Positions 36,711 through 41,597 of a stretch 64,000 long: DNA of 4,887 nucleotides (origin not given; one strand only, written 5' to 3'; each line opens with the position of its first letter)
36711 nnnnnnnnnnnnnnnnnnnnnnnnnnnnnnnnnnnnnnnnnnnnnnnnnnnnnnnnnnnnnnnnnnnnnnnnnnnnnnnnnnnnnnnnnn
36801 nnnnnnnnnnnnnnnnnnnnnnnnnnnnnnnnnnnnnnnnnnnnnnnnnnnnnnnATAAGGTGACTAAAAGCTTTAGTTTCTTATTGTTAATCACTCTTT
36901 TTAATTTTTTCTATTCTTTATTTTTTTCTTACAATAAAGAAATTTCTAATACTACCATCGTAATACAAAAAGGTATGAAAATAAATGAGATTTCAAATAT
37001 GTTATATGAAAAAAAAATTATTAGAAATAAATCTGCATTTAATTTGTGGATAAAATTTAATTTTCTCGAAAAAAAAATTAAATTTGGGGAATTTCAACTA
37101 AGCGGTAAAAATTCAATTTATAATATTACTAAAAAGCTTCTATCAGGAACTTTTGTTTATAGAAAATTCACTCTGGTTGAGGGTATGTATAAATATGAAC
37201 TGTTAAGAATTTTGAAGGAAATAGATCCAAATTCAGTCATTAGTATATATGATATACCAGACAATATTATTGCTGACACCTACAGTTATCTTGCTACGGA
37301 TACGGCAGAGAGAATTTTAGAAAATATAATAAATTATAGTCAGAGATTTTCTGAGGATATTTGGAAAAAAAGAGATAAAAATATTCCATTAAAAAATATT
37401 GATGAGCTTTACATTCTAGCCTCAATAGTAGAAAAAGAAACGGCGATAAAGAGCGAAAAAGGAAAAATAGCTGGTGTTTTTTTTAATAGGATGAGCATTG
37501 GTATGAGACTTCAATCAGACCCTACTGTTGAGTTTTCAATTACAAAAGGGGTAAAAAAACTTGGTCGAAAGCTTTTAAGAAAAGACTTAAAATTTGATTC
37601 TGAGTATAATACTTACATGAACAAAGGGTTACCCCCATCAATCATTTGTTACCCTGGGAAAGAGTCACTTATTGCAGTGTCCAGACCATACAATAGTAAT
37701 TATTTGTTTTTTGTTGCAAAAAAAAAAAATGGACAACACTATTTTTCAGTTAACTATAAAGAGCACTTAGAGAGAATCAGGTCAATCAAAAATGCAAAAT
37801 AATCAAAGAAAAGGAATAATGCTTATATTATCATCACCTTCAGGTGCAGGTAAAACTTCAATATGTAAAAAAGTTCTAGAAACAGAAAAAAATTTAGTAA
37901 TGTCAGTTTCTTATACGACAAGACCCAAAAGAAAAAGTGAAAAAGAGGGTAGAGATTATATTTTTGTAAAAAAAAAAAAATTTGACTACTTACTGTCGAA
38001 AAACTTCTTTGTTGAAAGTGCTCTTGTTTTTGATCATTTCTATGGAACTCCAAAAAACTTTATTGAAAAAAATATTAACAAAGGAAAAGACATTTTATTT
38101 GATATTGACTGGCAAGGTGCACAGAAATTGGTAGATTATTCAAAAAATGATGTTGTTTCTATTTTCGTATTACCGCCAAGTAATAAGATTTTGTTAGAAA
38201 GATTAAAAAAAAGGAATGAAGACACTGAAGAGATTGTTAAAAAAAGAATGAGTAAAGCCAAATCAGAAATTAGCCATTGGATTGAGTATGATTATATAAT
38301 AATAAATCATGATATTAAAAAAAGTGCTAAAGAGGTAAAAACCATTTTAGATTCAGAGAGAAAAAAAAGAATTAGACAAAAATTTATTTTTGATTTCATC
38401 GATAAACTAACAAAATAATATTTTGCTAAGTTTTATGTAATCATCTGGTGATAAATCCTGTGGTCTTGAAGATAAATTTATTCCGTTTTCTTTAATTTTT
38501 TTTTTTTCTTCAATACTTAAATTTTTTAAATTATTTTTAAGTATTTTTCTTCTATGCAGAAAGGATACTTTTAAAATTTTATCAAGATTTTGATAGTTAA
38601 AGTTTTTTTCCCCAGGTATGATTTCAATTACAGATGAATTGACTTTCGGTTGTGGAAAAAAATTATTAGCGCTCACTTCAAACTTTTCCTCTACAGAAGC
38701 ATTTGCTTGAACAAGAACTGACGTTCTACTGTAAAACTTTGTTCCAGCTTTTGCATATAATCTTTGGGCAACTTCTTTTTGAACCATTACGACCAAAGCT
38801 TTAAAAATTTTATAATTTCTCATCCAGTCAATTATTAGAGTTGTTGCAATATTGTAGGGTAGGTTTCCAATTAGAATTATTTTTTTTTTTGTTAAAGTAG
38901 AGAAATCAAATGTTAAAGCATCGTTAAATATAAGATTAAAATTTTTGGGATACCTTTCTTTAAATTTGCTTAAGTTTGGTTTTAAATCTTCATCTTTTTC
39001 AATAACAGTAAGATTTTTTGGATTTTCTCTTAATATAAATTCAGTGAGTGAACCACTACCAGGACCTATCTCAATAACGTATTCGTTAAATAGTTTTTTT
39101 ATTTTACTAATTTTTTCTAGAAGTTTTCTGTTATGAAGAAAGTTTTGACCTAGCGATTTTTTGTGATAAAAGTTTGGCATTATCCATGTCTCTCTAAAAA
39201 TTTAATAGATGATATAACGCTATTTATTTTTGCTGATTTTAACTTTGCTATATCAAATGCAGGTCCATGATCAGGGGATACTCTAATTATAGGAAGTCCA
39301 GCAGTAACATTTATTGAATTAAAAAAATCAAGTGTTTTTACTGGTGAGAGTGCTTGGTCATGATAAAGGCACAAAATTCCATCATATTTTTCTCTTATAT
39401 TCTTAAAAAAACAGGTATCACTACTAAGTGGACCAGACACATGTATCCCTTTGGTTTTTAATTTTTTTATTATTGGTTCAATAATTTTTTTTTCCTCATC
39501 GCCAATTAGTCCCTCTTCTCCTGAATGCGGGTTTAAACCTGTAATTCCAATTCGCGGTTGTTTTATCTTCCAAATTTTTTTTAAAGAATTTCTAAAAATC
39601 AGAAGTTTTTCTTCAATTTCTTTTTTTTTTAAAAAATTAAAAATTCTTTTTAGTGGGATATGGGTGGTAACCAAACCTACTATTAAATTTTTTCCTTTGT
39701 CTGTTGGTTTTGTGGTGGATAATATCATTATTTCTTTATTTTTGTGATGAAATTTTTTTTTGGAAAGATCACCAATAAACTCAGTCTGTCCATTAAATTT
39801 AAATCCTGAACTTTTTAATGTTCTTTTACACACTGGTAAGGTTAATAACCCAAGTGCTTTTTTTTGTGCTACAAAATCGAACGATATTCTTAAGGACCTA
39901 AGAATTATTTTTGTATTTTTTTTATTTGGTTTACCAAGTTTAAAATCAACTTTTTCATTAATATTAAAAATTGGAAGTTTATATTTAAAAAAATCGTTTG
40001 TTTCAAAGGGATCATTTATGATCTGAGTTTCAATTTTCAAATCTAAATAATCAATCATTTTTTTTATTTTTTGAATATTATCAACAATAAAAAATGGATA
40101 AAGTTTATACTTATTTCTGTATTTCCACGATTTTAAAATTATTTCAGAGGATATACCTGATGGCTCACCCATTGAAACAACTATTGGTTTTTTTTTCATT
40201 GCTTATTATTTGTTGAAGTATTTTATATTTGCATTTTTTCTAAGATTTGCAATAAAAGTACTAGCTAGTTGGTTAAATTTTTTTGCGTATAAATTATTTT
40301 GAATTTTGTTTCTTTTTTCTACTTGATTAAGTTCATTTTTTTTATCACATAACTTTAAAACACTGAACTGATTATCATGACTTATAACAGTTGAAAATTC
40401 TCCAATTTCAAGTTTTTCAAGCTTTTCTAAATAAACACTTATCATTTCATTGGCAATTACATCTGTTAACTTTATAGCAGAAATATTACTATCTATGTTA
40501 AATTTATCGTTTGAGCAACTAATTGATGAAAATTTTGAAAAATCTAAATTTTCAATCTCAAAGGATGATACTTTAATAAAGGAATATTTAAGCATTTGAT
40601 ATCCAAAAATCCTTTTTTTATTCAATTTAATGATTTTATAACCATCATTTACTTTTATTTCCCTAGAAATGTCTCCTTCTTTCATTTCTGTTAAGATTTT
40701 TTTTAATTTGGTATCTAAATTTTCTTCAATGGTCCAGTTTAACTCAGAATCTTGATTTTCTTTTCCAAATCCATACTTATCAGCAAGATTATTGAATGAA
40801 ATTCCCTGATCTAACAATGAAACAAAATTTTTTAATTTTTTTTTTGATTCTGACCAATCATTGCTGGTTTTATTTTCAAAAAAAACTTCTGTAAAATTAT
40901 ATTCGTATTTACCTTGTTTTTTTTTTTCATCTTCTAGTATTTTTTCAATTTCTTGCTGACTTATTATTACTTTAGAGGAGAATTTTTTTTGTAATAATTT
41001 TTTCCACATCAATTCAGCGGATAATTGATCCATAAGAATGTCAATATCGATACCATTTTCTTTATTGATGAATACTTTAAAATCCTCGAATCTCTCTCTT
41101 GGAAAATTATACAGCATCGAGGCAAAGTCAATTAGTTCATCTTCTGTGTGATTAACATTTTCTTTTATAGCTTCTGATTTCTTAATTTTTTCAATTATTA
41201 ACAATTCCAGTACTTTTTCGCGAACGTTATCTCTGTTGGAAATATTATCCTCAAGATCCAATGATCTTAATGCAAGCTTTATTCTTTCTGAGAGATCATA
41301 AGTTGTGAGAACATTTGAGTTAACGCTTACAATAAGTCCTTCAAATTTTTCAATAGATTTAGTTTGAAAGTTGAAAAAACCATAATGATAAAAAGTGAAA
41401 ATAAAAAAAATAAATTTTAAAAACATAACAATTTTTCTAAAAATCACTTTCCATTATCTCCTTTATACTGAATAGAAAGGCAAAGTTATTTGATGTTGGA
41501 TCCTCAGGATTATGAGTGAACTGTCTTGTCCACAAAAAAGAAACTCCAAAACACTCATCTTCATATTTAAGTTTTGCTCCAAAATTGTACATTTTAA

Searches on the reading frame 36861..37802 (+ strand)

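Call 17: search_protein_families(library=pfam, proteins=[window:36861-37802:+], max_evalue=0.001)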
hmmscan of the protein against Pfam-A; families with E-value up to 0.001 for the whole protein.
window:36861-37802:+ (313 aa): 1 family
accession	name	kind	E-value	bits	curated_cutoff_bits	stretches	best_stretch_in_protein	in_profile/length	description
PF02618.21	YceG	-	1.6e-68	231.6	32.4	1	33-307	1-274/275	YceG-like family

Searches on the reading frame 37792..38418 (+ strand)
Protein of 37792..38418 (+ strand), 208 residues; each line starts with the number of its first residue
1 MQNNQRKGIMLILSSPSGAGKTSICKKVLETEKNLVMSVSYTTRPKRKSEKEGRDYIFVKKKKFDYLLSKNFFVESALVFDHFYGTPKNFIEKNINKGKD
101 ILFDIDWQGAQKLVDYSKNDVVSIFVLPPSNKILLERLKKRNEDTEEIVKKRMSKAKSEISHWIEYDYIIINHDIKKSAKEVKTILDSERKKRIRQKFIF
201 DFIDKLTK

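Call 17: search_protein_families(library=pfam, proteins=[window:37792-38418:+], max_evalue=0.001)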
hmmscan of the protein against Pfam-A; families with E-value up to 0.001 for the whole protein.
window:37792-38418:+ (208 aa): 3 families
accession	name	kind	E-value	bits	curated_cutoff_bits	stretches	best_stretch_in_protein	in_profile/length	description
PF00625.27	Guanylate_kin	-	6.9e-46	156.7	25.2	1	10-188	4-181/182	Guanylate kinase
PF13238.12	AAA_18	-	0.00016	22.6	29.4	1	13-149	3-119/128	AAA domain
PF03266.21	NTPase_1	-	0.00037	20.8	23.9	0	11-71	2-64/168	NTPase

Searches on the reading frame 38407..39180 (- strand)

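Call 17: search_protein_families(library=pfam, proteins=[window:38407-39180:-], max_evalue=0.001)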
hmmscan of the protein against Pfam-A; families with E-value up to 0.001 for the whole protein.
window:38407-39180:- (257 aa): 1 family
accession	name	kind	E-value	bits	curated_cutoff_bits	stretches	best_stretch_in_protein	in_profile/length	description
PF00398.26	RrnaAD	-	1.7e-50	172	24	1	6-255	4-261/263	Ribosomal RNA adenine dimethylase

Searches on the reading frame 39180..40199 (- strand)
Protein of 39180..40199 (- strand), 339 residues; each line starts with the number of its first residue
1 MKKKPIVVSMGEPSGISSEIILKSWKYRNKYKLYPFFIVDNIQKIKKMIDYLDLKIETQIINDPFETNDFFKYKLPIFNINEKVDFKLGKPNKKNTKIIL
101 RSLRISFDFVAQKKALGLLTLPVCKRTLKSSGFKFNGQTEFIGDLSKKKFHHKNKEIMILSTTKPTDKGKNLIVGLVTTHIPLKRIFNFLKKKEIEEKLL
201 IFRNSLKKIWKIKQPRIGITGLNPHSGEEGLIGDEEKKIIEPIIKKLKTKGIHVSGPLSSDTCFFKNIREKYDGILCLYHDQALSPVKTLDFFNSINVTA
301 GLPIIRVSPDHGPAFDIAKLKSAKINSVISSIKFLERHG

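Call 17: search_protein_families(library=pfam, proteins=[window:39180-40199:-], max_evalue=0.001)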
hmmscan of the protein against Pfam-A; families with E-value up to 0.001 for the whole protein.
window:39180-40199:- (339 aa): 1 family
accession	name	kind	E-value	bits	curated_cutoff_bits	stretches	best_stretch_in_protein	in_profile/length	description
PF04166.17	PdxA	-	3.1e-82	276.6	27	1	42-333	11-284/286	Pyridoxal phosphate biosynthetic protein PdxA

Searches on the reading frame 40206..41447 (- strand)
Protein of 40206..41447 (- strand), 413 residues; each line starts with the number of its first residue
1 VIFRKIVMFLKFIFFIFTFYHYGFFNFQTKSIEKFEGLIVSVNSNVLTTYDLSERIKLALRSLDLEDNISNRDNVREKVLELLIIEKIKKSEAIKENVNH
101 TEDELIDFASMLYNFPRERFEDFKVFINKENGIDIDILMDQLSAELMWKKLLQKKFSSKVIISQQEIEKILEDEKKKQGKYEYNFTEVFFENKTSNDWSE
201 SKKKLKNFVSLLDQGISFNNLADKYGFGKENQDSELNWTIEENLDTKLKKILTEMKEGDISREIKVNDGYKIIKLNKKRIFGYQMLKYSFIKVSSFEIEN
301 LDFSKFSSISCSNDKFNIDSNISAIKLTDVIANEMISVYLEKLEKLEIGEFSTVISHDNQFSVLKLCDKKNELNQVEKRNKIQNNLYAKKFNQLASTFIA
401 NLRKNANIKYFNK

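Call 17: search_protein_families(library=pfam, proteins=[window:40206-41447:-], max_evalue=0.001)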
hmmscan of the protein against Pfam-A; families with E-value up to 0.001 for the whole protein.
window:40206-41447:- (413 aa): 5 families
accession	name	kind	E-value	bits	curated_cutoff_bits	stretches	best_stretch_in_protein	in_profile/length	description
PF00639.27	Rotamase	-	4.5e-09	37.6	21.7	1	192-276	9-96/97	PPIC-type PPIASE domain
PF13145.12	Rotamase_2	-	2.4e-07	32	27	1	162-278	1-108/121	PPIC-type PPIASE domain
PF13616.12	Rotamase_3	-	2.5e-06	28.4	22.5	1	169-278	5-115/116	PPIC-type PPIASE domain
PF13624.11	SurA_N_3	-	8.3e-05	22.9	27.2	1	6-151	12-161/162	SurA-like N-terminal domain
PF09312.16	SurA_N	-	0.00085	19.9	30.8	0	40-148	6-114/118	SurA N-terminal domain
